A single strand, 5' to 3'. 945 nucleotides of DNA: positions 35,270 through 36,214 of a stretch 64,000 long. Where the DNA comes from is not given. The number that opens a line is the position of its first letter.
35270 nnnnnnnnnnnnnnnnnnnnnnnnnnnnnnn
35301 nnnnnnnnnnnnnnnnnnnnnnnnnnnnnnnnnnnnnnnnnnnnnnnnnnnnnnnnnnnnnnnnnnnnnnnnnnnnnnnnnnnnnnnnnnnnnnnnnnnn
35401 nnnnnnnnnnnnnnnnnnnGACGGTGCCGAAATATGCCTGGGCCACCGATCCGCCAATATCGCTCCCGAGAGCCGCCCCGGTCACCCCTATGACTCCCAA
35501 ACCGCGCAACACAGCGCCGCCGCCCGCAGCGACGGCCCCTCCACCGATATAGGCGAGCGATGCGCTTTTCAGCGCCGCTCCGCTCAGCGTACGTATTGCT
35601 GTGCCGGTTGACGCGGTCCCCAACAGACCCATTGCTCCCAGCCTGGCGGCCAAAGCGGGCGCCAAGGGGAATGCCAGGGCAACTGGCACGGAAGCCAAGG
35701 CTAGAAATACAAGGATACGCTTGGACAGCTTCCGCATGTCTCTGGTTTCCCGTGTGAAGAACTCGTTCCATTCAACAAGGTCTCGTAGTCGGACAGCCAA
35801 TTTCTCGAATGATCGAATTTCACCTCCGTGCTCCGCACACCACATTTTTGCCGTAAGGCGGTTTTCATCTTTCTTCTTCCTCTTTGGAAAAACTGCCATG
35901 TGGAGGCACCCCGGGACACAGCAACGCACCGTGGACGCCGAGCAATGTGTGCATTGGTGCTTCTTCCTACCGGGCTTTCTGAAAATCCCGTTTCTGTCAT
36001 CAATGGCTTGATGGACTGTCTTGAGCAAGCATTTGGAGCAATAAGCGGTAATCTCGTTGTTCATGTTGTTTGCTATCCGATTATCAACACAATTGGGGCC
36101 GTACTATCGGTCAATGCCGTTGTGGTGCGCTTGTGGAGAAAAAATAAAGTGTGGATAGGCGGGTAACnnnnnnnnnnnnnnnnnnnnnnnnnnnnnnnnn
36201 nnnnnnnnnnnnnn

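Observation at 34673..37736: Two-gene cassette: ankyrin-tailed STAND/ORC-like NTPase + Zn-ribbon/TM/DUF726 serine hydrolase inserted between DUF1820 and miaB (candidate novel defence or effector module)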

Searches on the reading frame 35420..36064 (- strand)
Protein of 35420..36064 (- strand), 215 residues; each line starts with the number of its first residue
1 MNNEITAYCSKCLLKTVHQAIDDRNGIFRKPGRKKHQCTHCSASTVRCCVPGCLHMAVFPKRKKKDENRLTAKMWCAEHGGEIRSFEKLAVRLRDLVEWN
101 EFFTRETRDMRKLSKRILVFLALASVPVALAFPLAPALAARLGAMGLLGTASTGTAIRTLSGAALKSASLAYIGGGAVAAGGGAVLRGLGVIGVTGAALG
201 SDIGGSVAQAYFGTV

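Call 66: search_protein_representatives(protein=window:35420-36064:-)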
Query: 215 residues. Proteins with E-value up to 0.001 (for the whole library): 930; up to 1e-10: 112; up to 1e-30: 5. The best 150 are listed.
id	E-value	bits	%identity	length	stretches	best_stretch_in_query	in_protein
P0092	1.8e-67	243.3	59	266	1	5-205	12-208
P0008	1.6e-40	155.3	57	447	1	58-215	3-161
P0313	2.0e-33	132.1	41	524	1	7-215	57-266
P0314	2.6e-31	125.2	42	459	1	7-214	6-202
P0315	4.8e-31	124.3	45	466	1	6-215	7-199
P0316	4.0e-30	121.3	43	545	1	4-214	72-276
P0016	7.3e-29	117.2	48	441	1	57-213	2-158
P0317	1.8e-27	112.7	44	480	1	4-215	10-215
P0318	2.9e-27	112.0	40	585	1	7-213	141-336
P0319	5.2e-27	111.1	44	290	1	7-215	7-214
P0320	4.1e-26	108.2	45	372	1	7-214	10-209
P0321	1.2e-25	106.6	41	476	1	8-215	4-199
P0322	2.1e-25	105.9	41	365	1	1-214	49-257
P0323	3.3e-25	105.3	41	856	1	7-214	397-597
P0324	3.6e-25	105.1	45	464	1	7-214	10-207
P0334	1.2e-21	93.6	39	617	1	6-213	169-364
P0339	1.2e-20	90.4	37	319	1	2-214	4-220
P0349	4.1e-19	85.3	37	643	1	5-190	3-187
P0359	5.3e-17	78.5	44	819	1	75-214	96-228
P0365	2.1e-16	76.5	33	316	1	5-214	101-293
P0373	3.7e-15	72.4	30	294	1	22-213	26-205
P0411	4.5e-11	59.1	49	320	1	94-202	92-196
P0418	7.9e-11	58.3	35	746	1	8-190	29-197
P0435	1.7e-09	54.0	44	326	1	87-195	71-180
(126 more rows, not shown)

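Call 67: search_protein_families(library=pfam, proteins=[P0323, P0359, P0418, P0349, P0334, P0319, P0339, P0365, P0373, P0411], max_evalue=0.001)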
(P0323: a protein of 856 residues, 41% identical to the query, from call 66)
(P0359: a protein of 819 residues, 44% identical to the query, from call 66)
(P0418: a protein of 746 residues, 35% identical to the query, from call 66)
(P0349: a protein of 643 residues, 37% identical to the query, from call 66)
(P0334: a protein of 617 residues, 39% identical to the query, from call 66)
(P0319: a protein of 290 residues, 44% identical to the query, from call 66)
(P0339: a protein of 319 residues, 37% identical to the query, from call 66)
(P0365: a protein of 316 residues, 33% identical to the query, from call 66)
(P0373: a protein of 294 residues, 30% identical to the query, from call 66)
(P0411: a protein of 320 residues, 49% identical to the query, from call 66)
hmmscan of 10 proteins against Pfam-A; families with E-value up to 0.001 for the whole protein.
P0323 (856 aa): 4 families
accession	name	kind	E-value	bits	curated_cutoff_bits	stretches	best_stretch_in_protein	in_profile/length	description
PF05277.18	DUF726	-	3e-40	138.6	22.6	1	510-853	14-339/343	Protein of unknown function (DUF726)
PF01926.29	MMR_HSR1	-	1.4e-14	54.6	21.9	1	30-137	2-113/113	50S ribosome-binding GTPase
PF00009.33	GTP_EFTU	-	4.3e-10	39.9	26.5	1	74-170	71-166/188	Elongation factor Tu GTP binding domain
PF00350.29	Dynamin_N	-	2.6e-08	34.5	27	0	72-136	101-166/168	Dynamin family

P0359 (819 aa): 1 family
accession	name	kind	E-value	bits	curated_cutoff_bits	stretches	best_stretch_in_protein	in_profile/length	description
PF05277.18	DUF726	-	5.4e-39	134.5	22.6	2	132-452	4-308/343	Protein of unknown function (DUF726)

P0418 (746 aa): 7 families
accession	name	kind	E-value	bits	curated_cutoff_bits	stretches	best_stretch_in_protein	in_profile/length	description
PF00158.32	Sigma54_activat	-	2e-45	155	20.2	1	495-636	6-143/168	Sigma-54 interaction domain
PF05277.18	DUF726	-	1.4e-36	126.6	22.6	1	139-464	11-340/343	Protein of unknown function (DUF726)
PF25601.1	AAA_lid_14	-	1.3e-11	44.5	27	1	658-721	1-62/87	AAA+ ATPase lid domain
PF14532.12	Sigma54_activ_2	-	3e-08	34.4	25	1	496-608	6-96/138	Sigma-54 interaction domain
PF00975.26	Thioesterase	-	0.00011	22.9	26.4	1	322-386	46-108/226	Thioesterase domain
PF07728.20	AAA_5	-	0.00011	22.6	22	1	514-638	2-125/139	AAA domain (dynein-related subfamily)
PF00004.35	AAA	-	0.00012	22.9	21.2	1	514-655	1-130/131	ATPase family associated with various cellular activities (AAA)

P0349 (643 aa): 1 family
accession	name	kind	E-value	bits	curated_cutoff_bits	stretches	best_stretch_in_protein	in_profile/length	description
PF05277.18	DUF726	-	1.6e-33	116.5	22.6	1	113-449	8-340/343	Protein of unknown function (DUF726)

P0334 (617 aa): 1 family
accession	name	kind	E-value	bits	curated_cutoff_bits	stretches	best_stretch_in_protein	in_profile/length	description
PF05277.18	DUF726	-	8.9e-25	87.8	22.6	1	289-612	9-333/343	Protein of unknown function (DUF726)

P0319 (290 aa): 1 family
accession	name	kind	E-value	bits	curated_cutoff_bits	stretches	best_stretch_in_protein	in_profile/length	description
PF05277.18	DUF726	-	4e-07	29.7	22.6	1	167-275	37-145/343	Protein of unknown function (DUF726)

P0339 (319 aa): 0 families

P0365 (316 aa): 0 families

P0373 (294 aa): 1 family
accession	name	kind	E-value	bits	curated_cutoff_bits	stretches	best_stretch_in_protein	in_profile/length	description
PF05277.18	DUF726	-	1.5e-08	34.4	22.6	1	107-274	3-150/343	Protein of unknown function (DUF726)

P0411 (320 aa): 0 families

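Call 68: search_protein_families(library=padloc, proteins=[P0323, P0359, P0418, P0349, P0319, P0339, P0365, P0373, P0411, P0435], max_evalue=0.001)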
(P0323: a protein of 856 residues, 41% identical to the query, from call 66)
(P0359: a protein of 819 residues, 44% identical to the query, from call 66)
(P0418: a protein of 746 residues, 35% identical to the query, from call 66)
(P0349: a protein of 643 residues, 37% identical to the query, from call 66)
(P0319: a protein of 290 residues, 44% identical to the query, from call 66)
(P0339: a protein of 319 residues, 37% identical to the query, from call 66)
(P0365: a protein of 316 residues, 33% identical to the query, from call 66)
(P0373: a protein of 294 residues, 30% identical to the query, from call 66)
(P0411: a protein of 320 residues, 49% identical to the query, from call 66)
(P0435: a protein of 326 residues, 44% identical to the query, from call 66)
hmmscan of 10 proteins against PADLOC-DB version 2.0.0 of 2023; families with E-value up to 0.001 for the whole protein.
P0323 (856 aa): 4 families
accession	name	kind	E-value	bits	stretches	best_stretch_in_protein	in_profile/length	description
PDLC03839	LeoA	-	8.8e-13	46.2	1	23-162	53-202/559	-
PDLC04407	PDC-M09A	-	8.9e-09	33.3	1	478-587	70-172/282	-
PDLC04406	PDC-M09A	-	7.6e-08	30.2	1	524-589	154-217/330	-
PDLC03841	LeoBC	-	8e-08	29.8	1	22-163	72-215/601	-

P0359 (819 aa): 2 families
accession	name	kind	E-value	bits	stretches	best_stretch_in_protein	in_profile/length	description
PDLC04407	PDC-M09A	-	1.7e-06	25.7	1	107-213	67-167/282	-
PDLC04406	PDC-M09A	-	5.4e-05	20.8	1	106-218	110-215/330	-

P0418 (746 aa): 7 families
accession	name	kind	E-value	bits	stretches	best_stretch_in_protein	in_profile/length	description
PDLC01995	RtcR_PspF2--CARF_AAA_HTH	-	1.1e-66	224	1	462-721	141-403/481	-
PDLC01994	RtcR_PspF1--CARF_AAA_HTH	-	3.2e-40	136.6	1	496-720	166-389/468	-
PDLC01993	RtcR--CARF_AAA_HTH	-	8.4e-32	108.3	1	509-714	202-417/523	-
PDLC02196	IetA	-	1.8e-06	25.7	0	630-681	225-274/374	-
PDLC04407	PDC-M09A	-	6.3e-06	23.9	1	93-198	68-179/282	-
PDLC04406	PDC-M09A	-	1e-05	23.1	1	127-194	159-218/330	-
PDLC04606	PDC-M37B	-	0.00063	17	0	513-609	176-272/390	-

P0349 (643 aa): 1 family
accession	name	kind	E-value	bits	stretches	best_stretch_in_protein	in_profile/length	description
PDLC04407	PDC-M09A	-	1.1e-05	23.1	1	90-188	73-163/282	-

P0319 (290 aa): 2 families
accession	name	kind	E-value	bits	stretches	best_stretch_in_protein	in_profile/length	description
PDLC04407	PDC-M09A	-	8.7e-17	59.5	1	103-196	82-173/282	-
PDLC04406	PDC-M09A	-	1.3e-15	55.6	1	108-196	131-216/330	-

P0339 (319 aa): 2 families
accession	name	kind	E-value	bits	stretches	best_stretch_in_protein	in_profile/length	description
PDLC04407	PDC-M09A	-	3e-14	51.2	1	92-220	66-190/282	-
PDLC04406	PDC-M09A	-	8.5e-14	49.7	1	92-222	110-235/330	-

P0365 (316 aa): 2 families
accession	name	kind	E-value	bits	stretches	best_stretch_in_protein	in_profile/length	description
PDLC04407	PDC-M09A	-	1e-09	36.3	1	175-275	66-172/282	-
PDLC04406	PDC-M09A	-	9.7e-09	33.1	1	175-275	110-215/330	-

P0373 (294 aa): 2 families
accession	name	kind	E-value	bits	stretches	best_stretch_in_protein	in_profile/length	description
PDLC04407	PDC-M09A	-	1.1e-06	26.4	1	82-188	66-172/282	-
PDLC04406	PDC-M09A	-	0.0002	18.9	1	92-189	120-216/330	-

P0411 (320 aa): 2 families
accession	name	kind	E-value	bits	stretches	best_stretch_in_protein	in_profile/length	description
PDLC04407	PDC-M09A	-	7.1e-26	89.3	1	26-271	11-257/282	-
PDLC04406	PDC-M09A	-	6.1e-19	66.6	1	110-270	129-292/330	-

P0435 (326 aa): 2 families
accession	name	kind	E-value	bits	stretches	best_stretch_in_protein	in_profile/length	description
PDLC04407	PDC-M09A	-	1.2e-20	72.2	1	24-227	8-227/282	-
PDLC04406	PDC-M09A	-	2.8e-17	61.2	1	117-238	151-278/330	-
